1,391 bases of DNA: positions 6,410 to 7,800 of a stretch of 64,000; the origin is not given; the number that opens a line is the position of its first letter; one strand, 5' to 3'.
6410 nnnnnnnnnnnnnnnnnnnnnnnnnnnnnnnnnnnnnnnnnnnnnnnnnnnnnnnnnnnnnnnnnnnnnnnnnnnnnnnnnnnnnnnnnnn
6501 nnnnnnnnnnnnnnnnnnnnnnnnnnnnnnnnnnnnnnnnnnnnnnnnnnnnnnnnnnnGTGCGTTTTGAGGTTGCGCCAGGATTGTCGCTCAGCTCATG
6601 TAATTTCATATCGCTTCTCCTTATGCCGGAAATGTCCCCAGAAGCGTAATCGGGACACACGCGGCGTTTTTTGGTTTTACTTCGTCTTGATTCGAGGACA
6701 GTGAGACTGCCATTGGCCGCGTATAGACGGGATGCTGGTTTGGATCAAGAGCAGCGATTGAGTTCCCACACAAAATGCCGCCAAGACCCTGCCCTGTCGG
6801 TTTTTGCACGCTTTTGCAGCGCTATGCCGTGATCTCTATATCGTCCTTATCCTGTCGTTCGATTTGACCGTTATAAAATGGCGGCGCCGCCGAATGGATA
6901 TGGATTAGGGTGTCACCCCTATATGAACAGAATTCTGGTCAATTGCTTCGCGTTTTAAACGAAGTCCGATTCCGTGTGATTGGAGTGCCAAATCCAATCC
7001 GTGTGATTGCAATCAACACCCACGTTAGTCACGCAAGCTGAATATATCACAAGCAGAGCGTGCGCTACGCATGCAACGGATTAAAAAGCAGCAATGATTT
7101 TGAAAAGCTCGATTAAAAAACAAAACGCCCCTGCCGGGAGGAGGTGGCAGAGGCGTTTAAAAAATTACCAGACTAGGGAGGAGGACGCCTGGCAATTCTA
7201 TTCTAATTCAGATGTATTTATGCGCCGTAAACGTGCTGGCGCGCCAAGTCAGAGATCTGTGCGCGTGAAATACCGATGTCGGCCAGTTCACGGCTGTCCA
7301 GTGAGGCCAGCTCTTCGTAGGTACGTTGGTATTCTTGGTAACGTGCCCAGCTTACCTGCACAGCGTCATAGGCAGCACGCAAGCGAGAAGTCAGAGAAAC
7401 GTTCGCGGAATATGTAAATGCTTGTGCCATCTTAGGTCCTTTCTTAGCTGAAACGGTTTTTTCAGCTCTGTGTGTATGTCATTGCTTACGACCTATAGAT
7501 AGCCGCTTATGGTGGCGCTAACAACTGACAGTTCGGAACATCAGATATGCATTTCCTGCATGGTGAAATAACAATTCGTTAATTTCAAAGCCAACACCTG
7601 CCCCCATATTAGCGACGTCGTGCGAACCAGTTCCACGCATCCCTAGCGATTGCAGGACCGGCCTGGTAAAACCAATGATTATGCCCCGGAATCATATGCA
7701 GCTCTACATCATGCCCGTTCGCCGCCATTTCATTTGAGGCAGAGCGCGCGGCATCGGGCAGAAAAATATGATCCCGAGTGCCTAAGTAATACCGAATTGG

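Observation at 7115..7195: CcsR/cuckoo-type anti-Shine-Dalgarno sRNA directly 3' of a DUF1127 gene, nested inside the ribosomal-protein cluster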

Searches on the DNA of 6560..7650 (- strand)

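Call 4: search_rna_families(source=window, start=6650, end=7650, threshold=evalue, max_evalue=10, show_alignments=5)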
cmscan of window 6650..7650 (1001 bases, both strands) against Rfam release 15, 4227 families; matches with E-value up to 10: 5.
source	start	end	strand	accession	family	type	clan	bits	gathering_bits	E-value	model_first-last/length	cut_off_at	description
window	7120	7218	-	RF02344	ar14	Gene; sRNA;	-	55.6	58.8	3.5e-09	1-123/123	no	Alphaproteobacterial ar14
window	7119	7218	-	RF01733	atoC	Cis-reg;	-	21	50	0.6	1-93/93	no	atoC RNA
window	7118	7194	-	RF02837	anti-hemB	Gene; sRNA;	-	19.9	49.5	0.055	1-81/81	no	Burkholderia RNA 7 (anti-hemB)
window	7117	7205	-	RF02871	ncS54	Gene; sRNA;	-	19.5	43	0.12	1-79/79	no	Burkholderia sRNA 54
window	6882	6921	+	RF02216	ZNFX1-AS1_2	Gene; lncRNA;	-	11.3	45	6.2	1-93/93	no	ZNFX1 antisense RNA 1 conserved region 2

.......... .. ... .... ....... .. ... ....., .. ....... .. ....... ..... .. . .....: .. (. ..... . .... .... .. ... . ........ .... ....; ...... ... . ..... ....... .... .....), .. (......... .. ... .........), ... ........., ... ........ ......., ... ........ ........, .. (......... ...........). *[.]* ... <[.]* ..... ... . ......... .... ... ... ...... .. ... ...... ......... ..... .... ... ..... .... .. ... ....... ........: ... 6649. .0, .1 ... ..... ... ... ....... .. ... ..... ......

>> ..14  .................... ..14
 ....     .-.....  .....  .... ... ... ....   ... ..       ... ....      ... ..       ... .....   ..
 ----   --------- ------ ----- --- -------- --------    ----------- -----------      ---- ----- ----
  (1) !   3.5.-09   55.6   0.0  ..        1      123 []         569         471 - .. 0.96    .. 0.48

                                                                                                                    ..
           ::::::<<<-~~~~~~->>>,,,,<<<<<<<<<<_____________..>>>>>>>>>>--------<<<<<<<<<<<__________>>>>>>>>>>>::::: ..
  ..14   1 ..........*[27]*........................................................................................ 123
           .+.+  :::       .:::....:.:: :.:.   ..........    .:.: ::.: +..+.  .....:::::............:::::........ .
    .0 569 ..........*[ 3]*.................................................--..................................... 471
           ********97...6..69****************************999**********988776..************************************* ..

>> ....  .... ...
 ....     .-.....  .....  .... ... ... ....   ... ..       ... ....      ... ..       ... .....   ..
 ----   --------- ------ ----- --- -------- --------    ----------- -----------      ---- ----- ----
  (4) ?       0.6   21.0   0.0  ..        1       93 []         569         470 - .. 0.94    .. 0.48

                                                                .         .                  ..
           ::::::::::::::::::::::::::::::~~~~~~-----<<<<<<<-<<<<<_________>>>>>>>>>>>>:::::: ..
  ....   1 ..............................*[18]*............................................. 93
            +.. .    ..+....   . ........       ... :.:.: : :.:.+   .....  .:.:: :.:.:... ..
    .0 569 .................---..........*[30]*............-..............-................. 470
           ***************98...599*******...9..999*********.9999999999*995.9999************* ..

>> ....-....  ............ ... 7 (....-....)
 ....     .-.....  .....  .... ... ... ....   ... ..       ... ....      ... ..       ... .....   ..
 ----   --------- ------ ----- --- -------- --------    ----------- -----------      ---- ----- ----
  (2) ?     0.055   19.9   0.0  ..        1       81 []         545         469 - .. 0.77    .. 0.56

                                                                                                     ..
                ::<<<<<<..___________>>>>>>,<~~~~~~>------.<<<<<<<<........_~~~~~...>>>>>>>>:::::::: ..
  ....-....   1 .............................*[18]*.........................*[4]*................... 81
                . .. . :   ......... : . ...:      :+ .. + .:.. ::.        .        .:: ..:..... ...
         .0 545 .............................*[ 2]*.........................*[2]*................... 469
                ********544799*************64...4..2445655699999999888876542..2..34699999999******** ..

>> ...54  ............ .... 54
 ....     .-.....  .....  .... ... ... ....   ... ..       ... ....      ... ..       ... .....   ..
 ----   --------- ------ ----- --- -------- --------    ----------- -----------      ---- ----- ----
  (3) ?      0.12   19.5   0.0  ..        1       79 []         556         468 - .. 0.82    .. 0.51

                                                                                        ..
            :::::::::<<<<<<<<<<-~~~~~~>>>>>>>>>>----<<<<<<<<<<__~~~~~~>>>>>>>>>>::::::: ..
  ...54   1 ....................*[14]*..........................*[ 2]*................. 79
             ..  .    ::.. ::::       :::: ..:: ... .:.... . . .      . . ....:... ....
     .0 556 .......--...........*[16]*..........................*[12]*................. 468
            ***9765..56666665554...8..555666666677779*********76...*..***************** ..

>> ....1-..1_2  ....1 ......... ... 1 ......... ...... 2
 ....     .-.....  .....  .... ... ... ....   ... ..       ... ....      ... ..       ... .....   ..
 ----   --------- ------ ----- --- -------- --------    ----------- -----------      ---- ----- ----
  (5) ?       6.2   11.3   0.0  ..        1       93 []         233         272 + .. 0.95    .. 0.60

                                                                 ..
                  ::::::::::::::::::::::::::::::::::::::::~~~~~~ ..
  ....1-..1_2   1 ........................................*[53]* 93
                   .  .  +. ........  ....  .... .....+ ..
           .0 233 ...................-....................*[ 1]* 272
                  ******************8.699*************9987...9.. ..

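Call 36: build_rna_model(alignment_id=A4, structure=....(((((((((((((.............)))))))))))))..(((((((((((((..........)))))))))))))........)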
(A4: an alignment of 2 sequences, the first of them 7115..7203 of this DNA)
Model R1 built from alignment A4 (2 sequences, 89 columns); structure: as given.
model positions 89; base pairs 26; branch points 1; effective number of sequences 0.95; information 0.64 bits per position. Calibrated on 0.2 Mb of random sequence (short: E-values are rough).
structure used (alignment columns):
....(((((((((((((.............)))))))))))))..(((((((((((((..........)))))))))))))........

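Call 37: search_with_rna_model(model_id=R1, sources=[window, L001, L002, L003, L004, L005, L006, L007, L008, L009, L010, L011, L012, L013, L014, L015, L016, L017, L018, L019, L020, L021, L022, L023, L024, L025, L026, L027, L028, L029, L030, L031, L032, L033, L034, L035, L036, L037, L038, L039, L040, L041, L042, L043, L044, L045, L046, L047, L048, L049, L050, L051, L052, L053, L054, L055, L056, L057, L058, L059, L060, L061, L062, L063, L064, L065, L066, L067, L068, L069, L070, L071, L072, L073, L074, L075, L076, L077, L078, L079, L080, L081, L082, L083], max_evalue=10, make_alignment=true)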
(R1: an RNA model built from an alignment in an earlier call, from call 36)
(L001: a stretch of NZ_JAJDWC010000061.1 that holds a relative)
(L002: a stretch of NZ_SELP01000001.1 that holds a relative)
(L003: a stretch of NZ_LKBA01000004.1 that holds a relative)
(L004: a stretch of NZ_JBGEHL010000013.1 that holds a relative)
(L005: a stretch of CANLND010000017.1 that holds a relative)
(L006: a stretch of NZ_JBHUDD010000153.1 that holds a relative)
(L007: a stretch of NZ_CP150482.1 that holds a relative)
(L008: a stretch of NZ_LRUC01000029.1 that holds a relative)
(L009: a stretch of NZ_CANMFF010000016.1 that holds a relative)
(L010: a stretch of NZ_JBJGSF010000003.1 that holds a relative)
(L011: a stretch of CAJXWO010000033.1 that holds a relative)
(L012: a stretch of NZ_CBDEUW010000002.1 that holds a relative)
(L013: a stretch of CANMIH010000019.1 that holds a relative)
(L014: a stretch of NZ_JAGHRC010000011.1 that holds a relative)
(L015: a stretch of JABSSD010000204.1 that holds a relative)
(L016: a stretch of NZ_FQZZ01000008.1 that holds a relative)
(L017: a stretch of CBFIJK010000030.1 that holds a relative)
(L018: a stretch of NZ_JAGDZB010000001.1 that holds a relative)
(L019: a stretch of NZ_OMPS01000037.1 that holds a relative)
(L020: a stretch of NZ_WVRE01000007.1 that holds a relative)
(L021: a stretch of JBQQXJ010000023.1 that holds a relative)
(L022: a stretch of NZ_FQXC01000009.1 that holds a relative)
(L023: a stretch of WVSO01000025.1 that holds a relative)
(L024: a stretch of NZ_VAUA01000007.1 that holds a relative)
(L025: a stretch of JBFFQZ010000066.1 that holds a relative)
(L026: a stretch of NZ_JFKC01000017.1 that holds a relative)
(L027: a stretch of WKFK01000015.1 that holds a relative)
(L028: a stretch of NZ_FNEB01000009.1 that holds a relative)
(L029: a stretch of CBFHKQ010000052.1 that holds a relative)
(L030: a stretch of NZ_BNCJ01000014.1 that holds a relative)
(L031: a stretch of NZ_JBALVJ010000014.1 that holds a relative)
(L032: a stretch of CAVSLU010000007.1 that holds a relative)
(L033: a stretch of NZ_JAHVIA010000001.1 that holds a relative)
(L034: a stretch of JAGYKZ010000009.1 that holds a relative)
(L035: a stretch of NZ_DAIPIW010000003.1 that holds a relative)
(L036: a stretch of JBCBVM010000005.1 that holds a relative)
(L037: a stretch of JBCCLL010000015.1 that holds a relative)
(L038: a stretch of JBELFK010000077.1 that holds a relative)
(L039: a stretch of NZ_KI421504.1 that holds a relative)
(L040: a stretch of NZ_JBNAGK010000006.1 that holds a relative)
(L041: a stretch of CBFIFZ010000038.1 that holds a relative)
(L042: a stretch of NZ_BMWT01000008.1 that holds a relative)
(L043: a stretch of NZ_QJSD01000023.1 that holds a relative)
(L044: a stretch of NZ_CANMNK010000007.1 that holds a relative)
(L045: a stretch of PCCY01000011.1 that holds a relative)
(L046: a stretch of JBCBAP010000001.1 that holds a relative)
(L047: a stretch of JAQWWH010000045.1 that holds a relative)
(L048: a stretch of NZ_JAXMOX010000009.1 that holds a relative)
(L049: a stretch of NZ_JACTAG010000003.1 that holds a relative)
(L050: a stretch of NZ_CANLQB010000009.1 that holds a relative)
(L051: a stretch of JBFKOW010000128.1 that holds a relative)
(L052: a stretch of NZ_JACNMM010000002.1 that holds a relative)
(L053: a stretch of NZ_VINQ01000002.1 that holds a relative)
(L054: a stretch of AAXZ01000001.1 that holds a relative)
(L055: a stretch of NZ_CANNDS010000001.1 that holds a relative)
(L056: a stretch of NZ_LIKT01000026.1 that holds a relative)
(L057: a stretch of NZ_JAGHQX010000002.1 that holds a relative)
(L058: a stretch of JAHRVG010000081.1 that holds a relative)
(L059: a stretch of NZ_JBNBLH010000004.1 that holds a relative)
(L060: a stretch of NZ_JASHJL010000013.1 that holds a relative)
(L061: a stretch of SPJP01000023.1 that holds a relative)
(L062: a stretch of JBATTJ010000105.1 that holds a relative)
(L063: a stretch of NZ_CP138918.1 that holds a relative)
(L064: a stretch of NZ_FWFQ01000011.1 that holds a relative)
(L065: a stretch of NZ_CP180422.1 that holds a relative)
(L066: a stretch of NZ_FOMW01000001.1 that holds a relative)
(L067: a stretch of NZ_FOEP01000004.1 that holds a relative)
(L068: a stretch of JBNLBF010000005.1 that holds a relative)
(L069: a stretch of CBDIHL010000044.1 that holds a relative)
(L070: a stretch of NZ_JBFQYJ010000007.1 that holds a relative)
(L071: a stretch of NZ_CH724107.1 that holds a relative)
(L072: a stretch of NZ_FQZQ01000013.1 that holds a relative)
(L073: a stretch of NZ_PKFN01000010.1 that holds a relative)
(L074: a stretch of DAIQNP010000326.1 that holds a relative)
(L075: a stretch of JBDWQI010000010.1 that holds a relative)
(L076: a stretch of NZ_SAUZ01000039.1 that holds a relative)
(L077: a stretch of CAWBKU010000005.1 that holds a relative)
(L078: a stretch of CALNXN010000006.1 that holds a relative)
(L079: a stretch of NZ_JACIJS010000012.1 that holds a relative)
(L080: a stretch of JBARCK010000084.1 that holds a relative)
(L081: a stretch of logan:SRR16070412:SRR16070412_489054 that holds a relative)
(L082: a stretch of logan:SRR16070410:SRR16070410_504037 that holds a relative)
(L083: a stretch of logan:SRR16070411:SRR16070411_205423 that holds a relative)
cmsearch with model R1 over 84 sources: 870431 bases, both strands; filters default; matches with E-value up to 10: 94.
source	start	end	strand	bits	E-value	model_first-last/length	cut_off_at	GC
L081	1769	1857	+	118.7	6.2e-29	1-89/89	no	0.51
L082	1765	1853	+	118.7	6.2e-29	1-89/89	no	0.51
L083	1524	1612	+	118.7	6.2e-29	1-89/89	no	0.51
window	7115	7203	-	118.4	7.6e-29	1-89/89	no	0.51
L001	4206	4299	+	47.9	1.1e-09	1-89/89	no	0.61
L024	2138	2218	+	35.7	2.1e-06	1-89/89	no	0.56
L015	4640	4719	+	33.2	1e-05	1-89/89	no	0.57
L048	4464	4550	+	31.6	2.7e-05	1-89/89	no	0.71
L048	3994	4075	+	29.7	9.4e-05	1-89/89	no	0.61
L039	4503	4556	+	27.6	0.00035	1-89/89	no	0.7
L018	2262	2318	+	25.4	0.0014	1-89/89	no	0.51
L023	10289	10341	+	22.9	0.0062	1-89/89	no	0.68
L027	2710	2762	+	22.6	0.0077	1-89/89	no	0.51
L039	4002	4080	+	22.5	0.0082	1-89/89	no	0.63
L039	3513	3588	+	21.9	0.012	1-89/89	no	0.54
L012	3853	3895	+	21.9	0.012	1-89/89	no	0.58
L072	2750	2848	+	21.4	0.016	1-89/89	no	0.55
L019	3825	3871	+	21.4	0.016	1-89/89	no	0.51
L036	2487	2556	-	21.2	0.018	1-89/89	no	0.67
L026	4131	4180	+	21.2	0.018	1-89/89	no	0.5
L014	2823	2869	+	21.1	0.02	1-89/89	no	0.51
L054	3874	3949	+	21.1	0.02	1-89/89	no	0.45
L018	835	900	+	20.9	0.022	1-89/89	no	0.45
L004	2511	2609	+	20.9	0.022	1-89/89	no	0.57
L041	10272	10324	+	20.8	0.023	1-89/89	no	0.66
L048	4504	4577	-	20.5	0.029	1-89/89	no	0.73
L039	10331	10402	+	20.1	0.036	1-89/89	no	0.58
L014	10165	10228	+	19.6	0.05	1-89/89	no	0.55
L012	3851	3943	-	19.5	0.053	1-89/89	no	0.56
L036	2475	2534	+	19.5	0.055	1-89/89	no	0.58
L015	3451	3521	+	19.3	0.059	1-89/89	no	0.54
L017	3134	3194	+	19.3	0.06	1-89/89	no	0.46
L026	10325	10384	-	18.8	0.081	1-89/89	no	0.62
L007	2038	2126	+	18.8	0.084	1-89/89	no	0.6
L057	3221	3288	+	18.5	0.1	1-89/89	no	0.46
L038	6144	6213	+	18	0.13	1-89/89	no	0.57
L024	45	113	+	18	0.14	1-89/89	no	0.52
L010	7540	7593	+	18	0.14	1-89/89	no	0.54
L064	4811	4841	+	17.9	0.14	47-80/89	no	0.77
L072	2169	2240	+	17.7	0.16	1-89/89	no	0.49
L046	5959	6023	+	17.7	0.16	1-89/89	no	0.63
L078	2874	2927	+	17.4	0.2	1-89/89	no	0.54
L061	4739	4788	+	17.3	0.21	1-89/89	no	0.46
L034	10256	10325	+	17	0.26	1-89/89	no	0.53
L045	4470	4526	+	16.8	0.29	1-89/89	no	0.51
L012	10163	10226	+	16.7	0.3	1-89/89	no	0.55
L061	4742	4791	-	16.7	0.32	1-89/89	no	0.48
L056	4722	4803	+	16.5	0.35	1-89/89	no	0.57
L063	4743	4810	+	16.5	0.36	1-89/89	no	0.6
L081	365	412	+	16.4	0.36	1-89/89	no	0.35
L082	361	408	+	16.4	0.36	1-89/89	no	0.35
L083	120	167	+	16.4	0.36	1-89/89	no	0.35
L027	1308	1350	+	16.3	0.39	1-89/89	no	0.47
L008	1555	1643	+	16.2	0.43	1-89/89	no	0.58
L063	7548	7603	+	16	0.46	1-89/89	no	0.48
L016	4814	4874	+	15.7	0.57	1-89/89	no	0.62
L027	1307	1385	-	15.6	0.62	1-89/89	no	0.47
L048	3537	3581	+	15.6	0.62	1-89/89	no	0.56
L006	10309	10353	+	15.3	0.73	1-89/89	no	0.58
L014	4725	4816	+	15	0.87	1-89/89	no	0.52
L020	10233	10299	+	15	0.91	1-89/89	no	0.52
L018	2280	2310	-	14.9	0.92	46-81/89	no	0.65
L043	3859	3918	+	14.9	0.92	1-89/89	no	0.6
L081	370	463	-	14.6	1.1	1-89/89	no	0.37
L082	366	459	-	14.6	1.1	1-89/89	no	0.37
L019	3827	3881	-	14.4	1.3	1-89/89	no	0.47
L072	5472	5571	+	14.2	1.4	1-89/89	no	0.52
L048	10367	10438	+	14.2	1.5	1-89/89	no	0.64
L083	125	192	-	14.1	1.5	1-89/89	no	0.37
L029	4755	4839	+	14.1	1.5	1-89/89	no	0.49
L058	2872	2917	+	14.1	1.6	1-89/89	no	0.48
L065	1982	2045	+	14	1.7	1-89/89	no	0.58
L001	4257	4290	-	13.9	1.8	47-80/89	no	0.71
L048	3538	3622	-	13.6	2.1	1-89/89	no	0.64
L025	858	938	+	13.6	2.1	1-89/89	no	0.56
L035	10199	10261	+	13.5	2.3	1-89/89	no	0.56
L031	5524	5587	+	13.3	2.6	1-89/89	no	0.5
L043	5472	5573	+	13.2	2.7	1-89/89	no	0.54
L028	4816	4875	+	13.2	2.8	1-89/89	no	0.67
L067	4210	4285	+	13.1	2.9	1-89/89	no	0.53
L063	3075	3122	+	13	3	1-89/89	no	0.54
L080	3671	3724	+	12.8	3.5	1-89/89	no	0.44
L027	2725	2753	-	12.8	3.5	47-80/89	no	0.72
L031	5526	5585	-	12.3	4.9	1-89/89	no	0.53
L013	4491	4537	+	12.2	5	1-89/89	no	0.53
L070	10362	10424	+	12.2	5.1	1-89/89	no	0.46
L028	10239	10301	+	12.1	5.6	1-89/89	no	0.59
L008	7517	7596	+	11.9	6.3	1-89/89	no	0.56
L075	8744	8800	+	11.5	7.7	1-89/89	no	0.49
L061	5518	5585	-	11.4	8.4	1-89/89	no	0.57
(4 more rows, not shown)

Alignment A5: 94 matches aligned to the model, 191 columns, each read 5' to 3' on its own strand. Consensus structure (alignment columns), stored with it:
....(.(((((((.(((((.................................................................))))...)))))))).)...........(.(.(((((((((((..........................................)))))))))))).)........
